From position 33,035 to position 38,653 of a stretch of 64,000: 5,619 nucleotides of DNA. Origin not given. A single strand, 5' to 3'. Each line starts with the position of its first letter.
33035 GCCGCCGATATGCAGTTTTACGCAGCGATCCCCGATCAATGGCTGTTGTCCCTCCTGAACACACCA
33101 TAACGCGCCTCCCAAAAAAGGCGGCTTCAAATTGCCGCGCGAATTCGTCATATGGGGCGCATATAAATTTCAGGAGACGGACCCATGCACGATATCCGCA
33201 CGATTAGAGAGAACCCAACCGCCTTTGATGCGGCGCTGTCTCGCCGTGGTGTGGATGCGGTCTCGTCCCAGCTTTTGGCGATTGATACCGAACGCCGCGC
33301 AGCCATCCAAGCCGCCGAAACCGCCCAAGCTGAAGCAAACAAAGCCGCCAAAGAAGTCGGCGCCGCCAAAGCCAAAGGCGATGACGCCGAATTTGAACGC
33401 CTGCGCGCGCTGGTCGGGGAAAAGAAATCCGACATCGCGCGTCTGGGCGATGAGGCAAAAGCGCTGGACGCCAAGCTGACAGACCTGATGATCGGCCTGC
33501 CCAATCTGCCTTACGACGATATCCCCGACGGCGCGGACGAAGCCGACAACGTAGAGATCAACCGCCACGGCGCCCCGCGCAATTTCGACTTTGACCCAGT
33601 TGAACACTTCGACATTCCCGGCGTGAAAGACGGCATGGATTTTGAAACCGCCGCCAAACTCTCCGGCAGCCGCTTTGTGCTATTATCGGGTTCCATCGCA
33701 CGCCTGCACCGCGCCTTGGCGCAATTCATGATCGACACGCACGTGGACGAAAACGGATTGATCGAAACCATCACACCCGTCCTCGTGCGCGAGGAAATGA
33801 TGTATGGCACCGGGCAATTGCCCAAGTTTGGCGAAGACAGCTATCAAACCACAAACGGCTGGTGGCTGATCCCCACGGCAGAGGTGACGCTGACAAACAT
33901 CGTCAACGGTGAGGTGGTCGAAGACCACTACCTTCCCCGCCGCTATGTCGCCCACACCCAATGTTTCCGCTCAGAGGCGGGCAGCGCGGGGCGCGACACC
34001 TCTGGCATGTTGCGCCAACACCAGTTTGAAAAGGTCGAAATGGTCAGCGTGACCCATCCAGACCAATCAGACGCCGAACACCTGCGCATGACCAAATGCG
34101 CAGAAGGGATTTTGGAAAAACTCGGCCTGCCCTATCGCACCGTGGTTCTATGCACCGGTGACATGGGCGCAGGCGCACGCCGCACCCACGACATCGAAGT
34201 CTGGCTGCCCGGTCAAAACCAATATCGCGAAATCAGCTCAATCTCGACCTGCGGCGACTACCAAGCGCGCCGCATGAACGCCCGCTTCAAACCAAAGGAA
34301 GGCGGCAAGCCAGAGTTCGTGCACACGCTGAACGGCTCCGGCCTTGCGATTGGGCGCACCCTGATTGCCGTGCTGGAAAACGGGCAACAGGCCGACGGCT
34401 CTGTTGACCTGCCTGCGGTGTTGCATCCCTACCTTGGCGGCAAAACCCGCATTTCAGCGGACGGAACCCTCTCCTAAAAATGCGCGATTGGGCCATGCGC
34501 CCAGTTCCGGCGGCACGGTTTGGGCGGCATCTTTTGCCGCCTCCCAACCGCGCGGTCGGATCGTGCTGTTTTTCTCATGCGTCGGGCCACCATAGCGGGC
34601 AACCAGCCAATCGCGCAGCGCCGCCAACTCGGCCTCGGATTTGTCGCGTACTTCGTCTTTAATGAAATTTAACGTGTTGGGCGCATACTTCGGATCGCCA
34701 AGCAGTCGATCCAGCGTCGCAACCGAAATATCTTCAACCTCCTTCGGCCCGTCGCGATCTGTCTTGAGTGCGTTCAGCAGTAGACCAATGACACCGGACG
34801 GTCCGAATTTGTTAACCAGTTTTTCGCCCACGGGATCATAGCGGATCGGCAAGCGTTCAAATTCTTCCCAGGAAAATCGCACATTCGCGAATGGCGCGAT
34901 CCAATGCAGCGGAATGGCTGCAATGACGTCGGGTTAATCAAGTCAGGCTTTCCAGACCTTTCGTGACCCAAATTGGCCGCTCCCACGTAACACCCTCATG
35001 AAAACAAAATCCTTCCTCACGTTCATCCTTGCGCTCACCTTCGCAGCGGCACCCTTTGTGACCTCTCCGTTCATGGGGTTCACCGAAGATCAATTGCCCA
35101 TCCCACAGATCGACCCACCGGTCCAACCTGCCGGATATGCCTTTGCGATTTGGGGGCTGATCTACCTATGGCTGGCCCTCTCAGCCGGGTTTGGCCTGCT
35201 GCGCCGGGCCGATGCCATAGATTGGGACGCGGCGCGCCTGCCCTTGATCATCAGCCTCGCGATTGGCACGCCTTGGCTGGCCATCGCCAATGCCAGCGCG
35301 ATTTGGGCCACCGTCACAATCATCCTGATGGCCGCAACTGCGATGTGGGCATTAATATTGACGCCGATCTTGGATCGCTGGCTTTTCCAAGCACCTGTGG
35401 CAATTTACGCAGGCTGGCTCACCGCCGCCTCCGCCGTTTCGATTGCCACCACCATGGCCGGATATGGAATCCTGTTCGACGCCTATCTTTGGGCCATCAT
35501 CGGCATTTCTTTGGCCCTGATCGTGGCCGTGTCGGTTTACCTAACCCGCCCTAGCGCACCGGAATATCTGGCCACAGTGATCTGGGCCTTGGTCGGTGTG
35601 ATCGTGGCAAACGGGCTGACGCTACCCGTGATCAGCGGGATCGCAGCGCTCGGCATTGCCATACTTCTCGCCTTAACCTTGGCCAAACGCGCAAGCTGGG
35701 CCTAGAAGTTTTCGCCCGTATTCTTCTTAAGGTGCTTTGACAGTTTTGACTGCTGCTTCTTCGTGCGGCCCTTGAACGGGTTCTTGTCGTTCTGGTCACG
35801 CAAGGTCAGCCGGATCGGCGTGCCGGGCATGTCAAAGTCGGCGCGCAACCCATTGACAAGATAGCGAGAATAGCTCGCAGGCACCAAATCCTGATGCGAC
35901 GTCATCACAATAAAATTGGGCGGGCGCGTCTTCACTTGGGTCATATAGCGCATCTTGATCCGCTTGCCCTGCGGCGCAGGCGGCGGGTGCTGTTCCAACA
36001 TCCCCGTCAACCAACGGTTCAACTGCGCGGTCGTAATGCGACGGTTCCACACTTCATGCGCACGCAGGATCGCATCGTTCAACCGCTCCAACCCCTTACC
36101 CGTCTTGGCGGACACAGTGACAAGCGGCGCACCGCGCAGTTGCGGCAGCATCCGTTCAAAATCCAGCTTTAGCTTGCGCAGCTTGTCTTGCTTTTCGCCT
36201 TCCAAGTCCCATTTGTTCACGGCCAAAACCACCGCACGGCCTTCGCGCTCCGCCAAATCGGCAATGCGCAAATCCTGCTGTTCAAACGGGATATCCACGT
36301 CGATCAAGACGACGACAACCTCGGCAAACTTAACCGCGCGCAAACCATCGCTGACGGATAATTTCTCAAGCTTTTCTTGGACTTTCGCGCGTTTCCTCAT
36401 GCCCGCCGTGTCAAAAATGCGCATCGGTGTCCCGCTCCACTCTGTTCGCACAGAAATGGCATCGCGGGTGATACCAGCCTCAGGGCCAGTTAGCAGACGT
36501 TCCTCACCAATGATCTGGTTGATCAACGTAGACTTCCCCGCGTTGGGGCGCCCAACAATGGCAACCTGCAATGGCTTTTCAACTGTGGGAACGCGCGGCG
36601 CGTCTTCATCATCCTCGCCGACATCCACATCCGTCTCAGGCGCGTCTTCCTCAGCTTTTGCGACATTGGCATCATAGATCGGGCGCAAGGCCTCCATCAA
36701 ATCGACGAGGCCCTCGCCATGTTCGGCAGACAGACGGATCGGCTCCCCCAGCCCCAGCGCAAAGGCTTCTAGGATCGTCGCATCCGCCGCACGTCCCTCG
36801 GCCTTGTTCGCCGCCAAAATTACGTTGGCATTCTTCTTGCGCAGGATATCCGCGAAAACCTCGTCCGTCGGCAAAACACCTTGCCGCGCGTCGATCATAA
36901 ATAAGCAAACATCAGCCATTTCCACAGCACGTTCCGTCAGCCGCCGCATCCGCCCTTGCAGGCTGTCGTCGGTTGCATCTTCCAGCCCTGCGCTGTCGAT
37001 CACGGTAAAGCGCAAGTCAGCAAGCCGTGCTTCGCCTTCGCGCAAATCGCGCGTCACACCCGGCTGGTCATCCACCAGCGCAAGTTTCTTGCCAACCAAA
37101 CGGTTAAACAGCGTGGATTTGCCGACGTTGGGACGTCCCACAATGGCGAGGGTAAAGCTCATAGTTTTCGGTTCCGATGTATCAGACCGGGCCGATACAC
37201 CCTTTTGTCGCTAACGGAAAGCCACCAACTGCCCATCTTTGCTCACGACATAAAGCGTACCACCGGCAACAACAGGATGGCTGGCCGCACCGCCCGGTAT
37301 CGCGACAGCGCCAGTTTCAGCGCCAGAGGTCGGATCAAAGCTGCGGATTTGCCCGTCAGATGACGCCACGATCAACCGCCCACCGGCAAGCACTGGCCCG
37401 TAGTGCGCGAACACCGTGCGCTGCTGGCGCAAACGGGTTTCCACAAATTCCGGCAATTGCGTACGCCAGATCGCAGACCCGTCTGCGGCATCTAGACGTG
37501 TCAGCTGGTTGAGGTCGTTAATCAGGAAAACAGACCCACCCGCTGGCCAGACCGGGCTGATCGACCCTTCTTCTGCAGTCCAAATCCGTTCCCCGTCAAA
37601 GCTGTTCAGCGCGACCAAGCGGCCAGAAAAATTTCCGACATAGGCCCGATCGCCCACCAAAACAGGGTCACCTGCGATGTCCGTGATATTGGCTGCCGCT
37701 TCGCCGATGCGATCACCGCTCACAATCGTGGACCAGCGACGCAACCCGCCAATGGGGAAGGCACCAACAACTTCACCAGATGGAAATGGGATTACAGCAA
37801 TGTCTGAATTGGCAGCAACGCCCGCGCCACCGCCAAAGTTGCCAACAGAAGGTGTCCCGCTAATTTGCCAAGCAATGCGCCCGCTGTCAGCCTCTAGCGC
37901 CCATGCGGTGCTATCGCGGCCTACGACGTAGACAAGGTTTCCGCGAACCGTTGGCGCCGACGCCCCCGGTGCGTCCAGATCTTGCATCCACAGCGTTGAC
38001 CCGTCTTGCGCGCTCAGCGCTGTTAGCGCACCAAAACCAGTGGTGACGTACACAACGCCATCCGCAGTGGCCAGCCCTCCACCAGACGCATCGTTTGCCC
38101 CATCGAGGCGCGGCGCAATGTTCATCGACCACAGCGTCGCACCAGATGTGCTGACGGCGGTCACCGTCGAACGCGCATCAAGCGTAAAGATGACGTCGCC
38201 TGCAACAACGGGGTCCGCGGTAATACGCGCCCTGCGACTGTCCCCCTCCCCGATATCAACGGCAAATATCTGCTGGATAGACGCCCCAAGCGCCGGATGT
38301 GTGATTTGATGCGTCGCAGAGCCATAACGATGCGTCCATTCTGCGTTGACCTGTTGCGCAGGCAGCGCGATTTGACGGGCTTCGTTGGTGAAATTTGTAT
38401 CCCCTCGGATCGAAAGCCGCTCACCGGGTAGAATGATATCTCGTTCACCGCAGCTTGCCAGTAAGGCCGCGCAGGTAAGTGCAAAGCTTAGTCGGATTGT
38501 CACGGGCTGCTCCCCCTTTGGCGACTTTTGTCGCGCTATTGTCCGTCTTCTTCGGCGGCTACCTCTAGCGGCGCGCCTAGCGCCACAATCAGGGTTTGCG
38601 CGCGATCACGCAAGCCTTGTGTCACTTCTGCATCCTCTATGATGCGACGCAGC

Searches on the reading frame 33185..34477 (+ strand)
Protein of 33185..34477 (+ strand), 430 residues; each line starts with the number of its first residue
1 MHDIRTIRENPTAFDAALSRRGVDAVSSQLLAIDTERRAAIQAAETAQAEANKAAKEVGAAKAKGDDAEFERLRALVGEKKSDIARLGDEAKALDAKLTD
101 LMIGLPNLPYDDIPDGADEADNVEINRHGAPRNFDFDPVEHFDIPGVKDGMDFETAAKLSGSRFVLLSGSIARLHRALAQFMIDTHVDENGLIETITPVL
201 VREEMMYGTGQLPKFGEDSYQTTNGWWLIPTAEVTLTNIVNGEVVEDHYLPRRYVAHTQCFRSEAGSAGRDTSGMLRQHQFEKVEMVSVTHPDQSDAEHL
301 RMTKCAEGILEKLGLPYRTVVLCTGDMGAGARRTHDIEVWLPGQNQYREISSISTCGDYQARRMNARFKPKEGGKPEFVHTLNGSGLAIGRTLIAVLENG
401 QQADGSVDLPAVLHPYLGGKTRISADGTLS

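Call 74: search_protein_families(library=pfam, proteins=[window:33185-34477:+], max_evalue=0.00001)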
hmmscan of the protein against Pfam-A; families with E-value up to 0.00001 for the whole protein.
window:33185-34477:+ (430 aa): 2 families
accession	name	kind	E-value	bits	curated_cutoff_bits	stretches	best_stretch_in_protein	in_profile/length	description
PF00587.30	tRNA-synt_2b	-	1.1e-38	133.6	29.3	1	226-399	11-178/179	tRNA synthetase class II core domain (G, H, P, S and T)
PF02403.27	Seryl_tRNA_N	-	4.5e-22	78.8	28.2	1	1-109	1-108/108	Seryl-tRNA synthetase N-terminal domain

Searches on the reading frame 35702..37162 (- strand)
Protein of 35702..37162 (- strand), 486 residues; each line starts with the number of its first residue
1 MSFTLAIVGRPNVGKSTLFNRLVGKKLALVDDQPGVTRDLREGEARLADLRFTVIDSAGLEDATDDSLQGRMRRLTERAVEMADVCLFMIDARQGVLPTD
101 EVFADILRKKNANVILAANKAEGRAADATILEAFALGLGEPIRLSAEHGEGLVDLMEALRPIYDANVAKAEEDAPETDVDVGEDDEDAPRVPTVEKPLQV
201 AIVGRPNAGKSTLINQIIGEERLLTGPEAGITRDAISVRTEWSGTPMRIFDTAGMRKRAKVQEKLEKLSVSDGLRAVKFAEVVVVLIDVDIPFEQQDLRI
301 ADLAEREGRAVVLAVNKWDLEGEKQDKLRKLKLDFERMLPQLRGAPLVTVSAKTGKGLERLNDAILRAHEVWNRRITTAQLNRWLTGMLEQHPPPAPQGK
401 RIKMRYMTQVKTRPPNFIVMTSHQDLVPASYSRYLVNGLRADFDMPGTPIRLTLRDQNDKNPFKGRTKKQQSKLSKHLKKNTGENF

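Call 74: search_protein_families(library=pfam, proteins=[window:35702-37162:-], max_evalue=0.00001)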
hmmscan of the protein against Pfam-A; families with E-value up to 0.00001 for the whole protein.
window:35702-37162:- (486 aa): 13 families
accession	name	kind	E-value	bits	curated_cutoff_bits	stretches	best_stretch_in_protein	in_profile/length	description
PF01926.29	MMR_HSR1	-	3.4e-51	172.5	21.9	2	5-120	2-113/113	50S ribosome-binding GTPase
PF14714.11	KH_dom-like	-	2.7e-31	108.1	27.3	1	375-455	1-81/81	KH-domain-like of EngA bacterial GTPase enzymes, C-terminal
PF02421.24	FeoB_N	-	1.5e-24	86.7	27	2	199-365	2-156/156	Ferrous iron transport protein B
PF00009.33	GTP_EFTU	-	5.9e-20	72.1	26.5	1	198-367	4-184/188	Elongation factor Tu GTP binding domain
PF00350.29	Dynamin_N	-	3.2e-13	50.5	27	1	200-243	1-43/168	Dynamin family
PF04548.22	AIG1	-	1.9e-11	44.1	27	1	199-297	2-100/212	AIG1 family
PF03193.22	RsgA_GTPase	-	1.3e-09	38.6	30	0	198-226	107-135/174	RsgA GTPase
PF00071.28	Ras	-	4.5e-08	33.3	21.6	0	200-367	2-158/162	Ras family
PF13401.12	AAA_22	-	1.2e-06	29.3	27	0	5-117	8-121/130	AAA domain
PF00025.27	Arf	-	1.5e-06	28.2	22.3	0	194-361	11-166/174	ADP-ribosylation factor family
PF08477.19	Roc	-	2.1e-06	28.4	27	0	5-94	2-91/119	Ras of Complex, Roc, domain of DAPkinase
PF00005.33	ABC_tran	-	4.6e-06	27.7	25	0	199-226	13-40/137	ABC transporter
PF03308.22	MeaB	-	6.4e-06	25.8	23.1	0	311-373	174-239/273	Methylmalonyl Co-A mutase-associated GTPase MeaB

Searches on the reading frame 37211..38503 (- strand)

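Call 75: search_protein_families(library=pfam, proteins=[window:37211-38503:-], max_evalue=0.00001)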
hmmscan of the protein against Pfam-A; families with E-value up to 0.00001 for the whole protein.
window:37211-38503:- (430 aa): 3 families
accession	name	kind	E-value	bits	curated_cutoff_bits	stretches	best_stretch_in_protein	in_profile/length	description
PF13360.13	PQQ_2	-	1.5e-59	202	27.6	2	111-348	2-233/233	Outer membrane protein assembly factor BamB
PF13570.13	Beta-prop_ACSF4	-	5.6e-16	59.3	133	1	116-429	34-327/329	Beta-alanine-activating enzyme, beta-propeller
PF01011.28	PQQ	-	6.4e-14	52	26.7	0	147-178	56-87/595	Glucose/ethanol/alcohol dehydrogenase, beta-propeller domain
